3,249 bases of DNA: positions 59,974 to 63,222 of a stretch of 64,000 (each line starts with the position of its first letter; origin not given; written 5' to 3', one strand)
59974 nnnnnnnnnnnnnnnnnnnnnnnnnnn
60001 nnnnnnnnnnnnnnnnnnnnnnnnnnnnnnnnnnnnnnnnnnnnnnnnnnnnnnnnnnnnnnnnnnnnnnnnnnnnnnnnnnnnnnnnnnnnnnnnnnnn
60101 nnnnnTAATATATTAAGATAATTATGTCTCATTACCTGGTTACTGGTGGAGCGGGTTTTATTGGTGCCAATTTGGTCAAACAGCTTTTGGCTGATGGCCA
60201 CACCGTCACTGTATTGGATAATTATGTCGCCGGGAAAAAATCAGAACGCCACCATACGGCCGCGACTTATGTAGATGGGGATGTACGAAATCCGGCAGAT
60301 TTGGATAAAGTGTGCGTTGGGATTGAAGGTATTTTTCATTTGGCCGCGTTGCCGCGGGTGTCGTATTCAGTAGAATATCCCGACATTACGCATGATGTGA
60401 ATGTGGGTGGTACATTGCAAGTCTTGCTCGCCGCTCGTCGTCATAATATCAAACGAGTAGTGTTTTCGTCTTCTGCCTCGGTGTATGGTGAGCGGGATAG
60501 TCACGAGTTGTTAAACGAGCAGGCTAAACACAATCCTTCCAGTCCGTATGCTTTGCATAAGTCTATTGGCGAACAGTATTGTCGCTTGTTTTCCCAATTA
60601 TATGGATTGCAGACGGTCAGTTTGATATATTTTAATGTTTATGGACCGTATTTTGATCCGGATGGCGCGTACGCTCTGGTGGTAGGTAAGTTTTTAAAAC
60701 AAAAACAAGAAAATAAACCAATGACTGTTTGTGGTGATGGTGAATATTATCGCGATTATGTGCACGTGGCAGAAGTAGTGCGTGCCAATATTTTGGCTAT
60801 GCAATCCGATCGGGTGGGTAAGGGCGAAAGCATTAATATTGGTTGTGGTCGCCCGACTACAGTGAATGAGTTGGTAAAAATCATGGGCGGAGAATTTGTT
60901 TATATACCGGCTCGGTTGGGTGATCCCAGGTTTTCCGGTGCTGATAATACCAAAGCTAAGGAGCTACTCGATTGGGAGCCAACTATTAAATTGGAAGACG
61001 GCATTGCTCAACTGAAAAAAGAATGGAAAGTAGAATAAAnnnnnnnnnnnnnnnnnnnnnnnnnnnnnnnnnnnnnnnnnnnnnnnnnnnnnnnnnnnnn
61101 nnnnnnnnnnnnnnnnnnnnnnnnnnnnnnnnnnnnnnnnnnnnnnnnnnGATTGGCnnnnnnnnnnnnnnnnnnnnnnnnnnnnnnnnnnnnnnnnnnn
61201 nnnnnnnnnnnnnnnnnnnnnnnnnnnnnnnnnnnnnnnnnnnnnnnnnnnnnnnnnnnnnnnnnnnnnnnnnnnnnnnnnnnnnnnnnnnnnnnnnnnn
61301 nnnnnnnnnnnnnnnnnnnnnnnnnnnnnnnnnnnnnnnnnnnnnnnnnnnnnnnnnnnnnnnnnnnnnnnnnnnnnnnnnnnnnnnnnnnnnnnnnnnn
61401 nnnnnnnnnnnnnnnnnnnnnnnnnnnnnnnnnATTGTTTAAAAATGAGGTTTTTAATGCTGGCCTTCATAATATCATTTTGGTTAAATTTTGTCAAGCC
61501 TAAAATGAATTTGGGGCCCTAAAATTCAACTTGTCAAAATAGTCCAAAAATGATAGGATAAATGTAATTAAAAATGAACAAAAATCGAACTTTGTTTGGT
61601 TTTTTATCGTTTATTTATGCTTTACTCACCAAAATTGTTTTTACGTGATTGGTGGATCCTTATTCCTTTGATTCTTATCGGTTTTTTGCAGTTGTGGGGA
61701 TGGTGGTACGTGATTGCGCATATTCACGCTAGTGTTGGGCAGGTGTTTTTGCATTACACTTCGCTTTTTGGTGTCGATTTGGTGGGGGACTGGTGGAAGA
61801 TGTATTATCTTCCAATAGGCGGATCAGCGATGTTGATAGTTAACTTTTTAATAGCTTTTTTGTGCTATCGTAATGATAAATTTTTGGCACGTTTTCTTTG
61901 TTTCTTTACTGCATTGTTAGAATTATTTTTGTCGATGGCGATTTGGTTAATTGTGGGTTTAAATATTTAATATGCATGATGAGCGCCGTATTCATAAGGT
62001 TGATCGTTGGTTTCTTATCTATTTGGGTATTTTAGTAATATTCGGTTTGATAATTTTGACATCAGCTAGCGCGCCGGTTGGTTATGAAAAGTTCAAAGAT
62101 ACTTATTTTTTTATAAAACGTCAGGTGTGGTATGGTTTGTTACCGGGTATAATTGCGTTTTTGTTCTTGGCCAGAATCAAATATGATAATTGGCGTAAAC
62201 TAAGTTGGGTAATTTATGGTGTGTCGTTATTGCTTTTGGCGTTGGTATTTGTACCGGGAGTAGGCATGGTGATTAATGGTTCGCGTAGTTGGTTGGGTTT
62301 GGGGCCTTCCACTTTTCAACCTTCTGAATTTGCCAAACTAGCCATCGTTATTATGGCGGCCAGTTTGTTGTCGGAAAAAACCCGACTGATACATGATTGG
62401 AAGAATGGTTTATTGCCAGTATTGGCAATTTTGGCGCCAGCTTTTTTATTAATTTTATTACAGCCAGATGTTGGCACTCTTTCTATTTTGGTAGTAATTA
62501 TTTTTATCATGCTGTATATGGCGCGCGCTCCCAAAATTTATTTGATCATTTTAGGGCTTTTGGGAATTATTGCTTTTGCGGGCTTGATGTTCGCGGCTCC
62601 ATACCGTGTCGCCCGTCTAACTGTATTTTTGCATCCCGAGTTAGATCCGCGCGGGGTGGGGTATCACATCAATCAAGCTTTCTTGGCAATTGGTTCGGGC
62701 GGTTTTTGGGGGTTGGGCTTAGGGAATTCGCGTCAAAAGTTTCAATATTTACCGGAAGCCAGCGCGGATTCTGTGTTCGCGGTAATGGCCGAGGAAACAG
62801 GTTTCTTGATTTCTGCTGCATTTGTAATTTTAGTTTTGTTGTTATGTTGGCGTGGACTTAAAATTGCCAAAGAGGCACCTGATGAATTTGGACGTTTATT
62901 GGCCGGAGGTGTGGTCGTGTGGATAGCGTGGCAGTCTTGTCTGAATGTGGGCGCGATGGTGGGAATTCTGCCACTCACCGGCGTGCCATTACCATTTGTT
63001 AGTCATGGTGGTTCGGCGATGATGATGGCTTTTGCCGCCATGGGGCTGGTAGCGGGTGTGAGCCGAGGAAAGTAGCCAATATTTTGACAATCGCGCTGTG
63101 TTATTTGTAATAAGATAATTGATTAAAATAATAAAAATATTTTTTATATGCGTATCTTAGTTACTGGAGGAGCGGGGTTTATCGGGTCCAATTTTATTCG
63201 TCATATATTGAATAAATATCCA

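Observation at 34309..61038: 27-kb co-directional glycosylation island with three GT2(DPM1/GtrB-like) + GT-C(PMT/ArnT-like) pairs: candidate lipid-carrier-mediated extracytoplasmic (protein O-) glycosylation system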

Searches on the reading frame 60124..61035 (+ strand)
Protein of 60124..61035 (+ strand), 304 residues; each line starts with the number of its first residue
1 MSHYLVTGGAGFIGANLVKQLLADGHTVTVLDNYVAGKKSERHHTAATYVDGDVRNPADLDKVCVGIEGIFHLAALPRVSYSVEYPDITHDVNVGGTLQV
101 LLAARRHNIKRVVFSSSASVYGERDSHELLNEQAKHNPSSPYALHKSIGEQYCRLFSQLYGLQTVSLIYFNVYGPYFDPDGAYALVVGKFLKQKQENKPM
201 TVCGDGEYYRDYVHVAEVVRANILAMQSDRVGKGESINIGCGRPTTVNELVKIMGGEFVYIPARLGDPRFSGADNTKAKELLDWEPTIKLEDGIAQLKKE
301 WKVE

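Call 5: search_protein_families(library=pfam, proteins=[window:60124-61035:+], max_evalue=0.01)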
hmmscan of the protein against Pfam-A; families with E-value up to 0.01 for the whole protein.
window:60124-61035:+ (304 aa): 10 families
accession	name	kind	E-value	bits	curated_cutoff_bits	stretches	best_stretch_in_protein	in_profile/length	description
PF01370.27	Epimerase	-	5e-62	209.9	20.9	1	5-240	2-240/240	NAD dependent epimerase/dehydratase family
PF16363.11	GDP_Man_Dehyd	-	5.6e-53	181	27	1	5-296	1-331/332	GDP-mannose 4,6 dehydratase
PF01073.25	3Beta_HSD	-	3.1e-30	105.6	22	1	5-227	1-230/280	3-beta hydroxysteroid dehydrogenase/isomerase family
PF13460.12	NAD_binding_10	-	4e-13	50.1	27.2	1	8-131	1-114/184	NAD(P)H-binding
PF02719.21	Polysacc_synt_2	-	1.5e-12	47.8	20.2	1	5-117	2-128/293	Polysaccharide biosynthesis protein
PF07993.18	NAD_binding_4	-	8.4e-11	41.9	20.1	1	57-157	79-192/258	Male sterility protein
PF04321.23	RmlD_sub_bind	-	8.7e-09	35.3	27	1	5-155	4-138/287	RmlD substrate binding domain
PF05368.20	NmrA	-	8.5e-05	22.7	27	1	5-118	6-108/298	NmrA-like family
PF00106.31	adh_short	-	0.00054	19.9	26.6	1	4-66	3-70/195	short chain dehydrogenase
PF08659.16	KR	-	0.0011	19.4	22.6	1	3-123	2-143/180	KR domain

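Call 47: search_protein_families(library=ncbifam, proteins=[window:60124-61035:+], max_evalue=1e-10)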
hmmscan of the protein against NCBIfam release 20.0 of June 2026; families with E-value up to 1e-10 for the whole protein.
window:60124-61035:+ (304 aa): 19 families
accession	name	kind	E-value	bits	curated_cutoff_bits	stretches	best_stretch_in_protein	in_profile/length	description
TIGR01179.1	galE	equivalog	1.5e-46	158.7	262.3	1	5-302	3-325/332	UDP-glucose 4-epimerase GalE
NF011728.1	PRK15181.1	equivalog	7.8e-45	153.4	760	1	3-299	17-335/348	Vi polysaccharide biosynthesis UDP-N-acetylglucosaminuronic acid C-4 epimerase TviC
TIGR01181.1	dTDP_gluc_dehyt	equivalog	2.6e-40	138.5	365.1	1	4-297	2-307/321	dTDP-glucose 4,6-dehydratase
TIGR04180.1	EDH_00030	hypoth_equivalog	6.4e-34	117.4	475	1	5-254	2-252/297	NAD-dependent 4,6-dehydratase LegB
NF007956.0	PRK10675.1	subfamily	9.8e-33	113.7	394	1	4-174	3-182/338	UDP-glucose 4-epimerase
TIGR02197.1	heptose_epim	equivalog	4.3e-32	111.5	274.6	1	5-296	2-308/316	ADP-glyceromanno-heptose 6-epimerase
TIGR03466.1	HpnA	hypoth_equivalog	1.3e-22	80.2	367.65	1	4-148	3-147/327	hopanoid-associated sugar epimerase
NF007490.0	PRK10084.1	subfamily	2.2e-22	79.6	649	1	4-296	3-329/361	dTDP-glucose 4,6-dehydratase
NF007582.0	PRK10217.1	equivalog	5.2e-22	78.4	698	1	1-241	1-253/355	dTDP-glucose 4,6-dehydratase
NF042422.1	oxyalk_red_OleD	equivalog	2.8e-20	73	580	1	5-252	4-244/329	2-alkyl-3-oxoalkanoate reductase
NF008360.0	PRK11150.1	equivalog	5.7e-20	71.7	452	1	5-249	3-245/310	ADP-glyceromanno-heptose 6-epimerase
NF052578.1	StrlDmthSdmBMthl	equivalog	9.5e-20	71.6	600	1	5-233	4-223/328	sterol demethylase protein SdmB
NF043036.1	ErythonDh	equivalog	1.4e-18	67.2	325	1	5-151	4-158/321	D-erythronate dehydrogenase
NF042423.1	oxyalk_red_Shew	equivalog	2.4e-16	59.7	580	1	2-227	9-222/331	2-alkyl-3-oxoalkanoate reductase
NF047922.1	GDPFucSynFcl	equivalog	5.6e-16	58.9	500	1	97-299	85-299/308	GDP-L-fucose synthase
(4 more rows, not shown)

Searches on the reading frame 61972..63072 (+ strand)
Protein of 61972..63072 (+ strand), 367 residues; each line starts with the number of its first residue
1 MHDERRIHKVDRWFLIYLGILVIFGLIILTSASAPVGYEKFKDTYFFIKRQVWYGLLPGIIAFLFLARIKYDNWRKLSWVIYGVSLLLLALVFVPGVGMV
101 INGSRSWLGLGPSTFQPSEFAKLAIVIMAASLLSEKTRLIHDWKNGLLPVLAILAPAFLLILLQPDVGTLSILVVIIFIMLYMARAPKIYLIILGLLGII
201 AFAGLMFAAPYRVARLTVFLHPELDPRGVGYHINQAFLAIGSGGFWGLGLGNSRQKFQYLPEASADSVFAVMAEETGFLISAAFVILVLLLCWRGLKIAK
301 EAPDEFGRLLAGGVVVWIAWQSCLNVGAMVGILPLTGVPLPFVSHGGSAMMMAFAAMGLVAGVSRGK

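Call 5: search_protein_families(library=pfam, proteins=[window:61972-63072:+], max_evalue=0.01)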
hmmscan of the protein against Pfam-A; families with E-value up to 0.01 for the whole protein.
window:61972-63072:+ (367 aa): 1 family
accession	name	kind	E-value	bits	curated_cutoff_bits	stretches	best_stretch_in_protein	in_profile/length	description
PF01098.24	FTSW_RODA_SPOVE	-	1.7e-100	337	26.4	1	14-365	4-352/356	Cell cycle protein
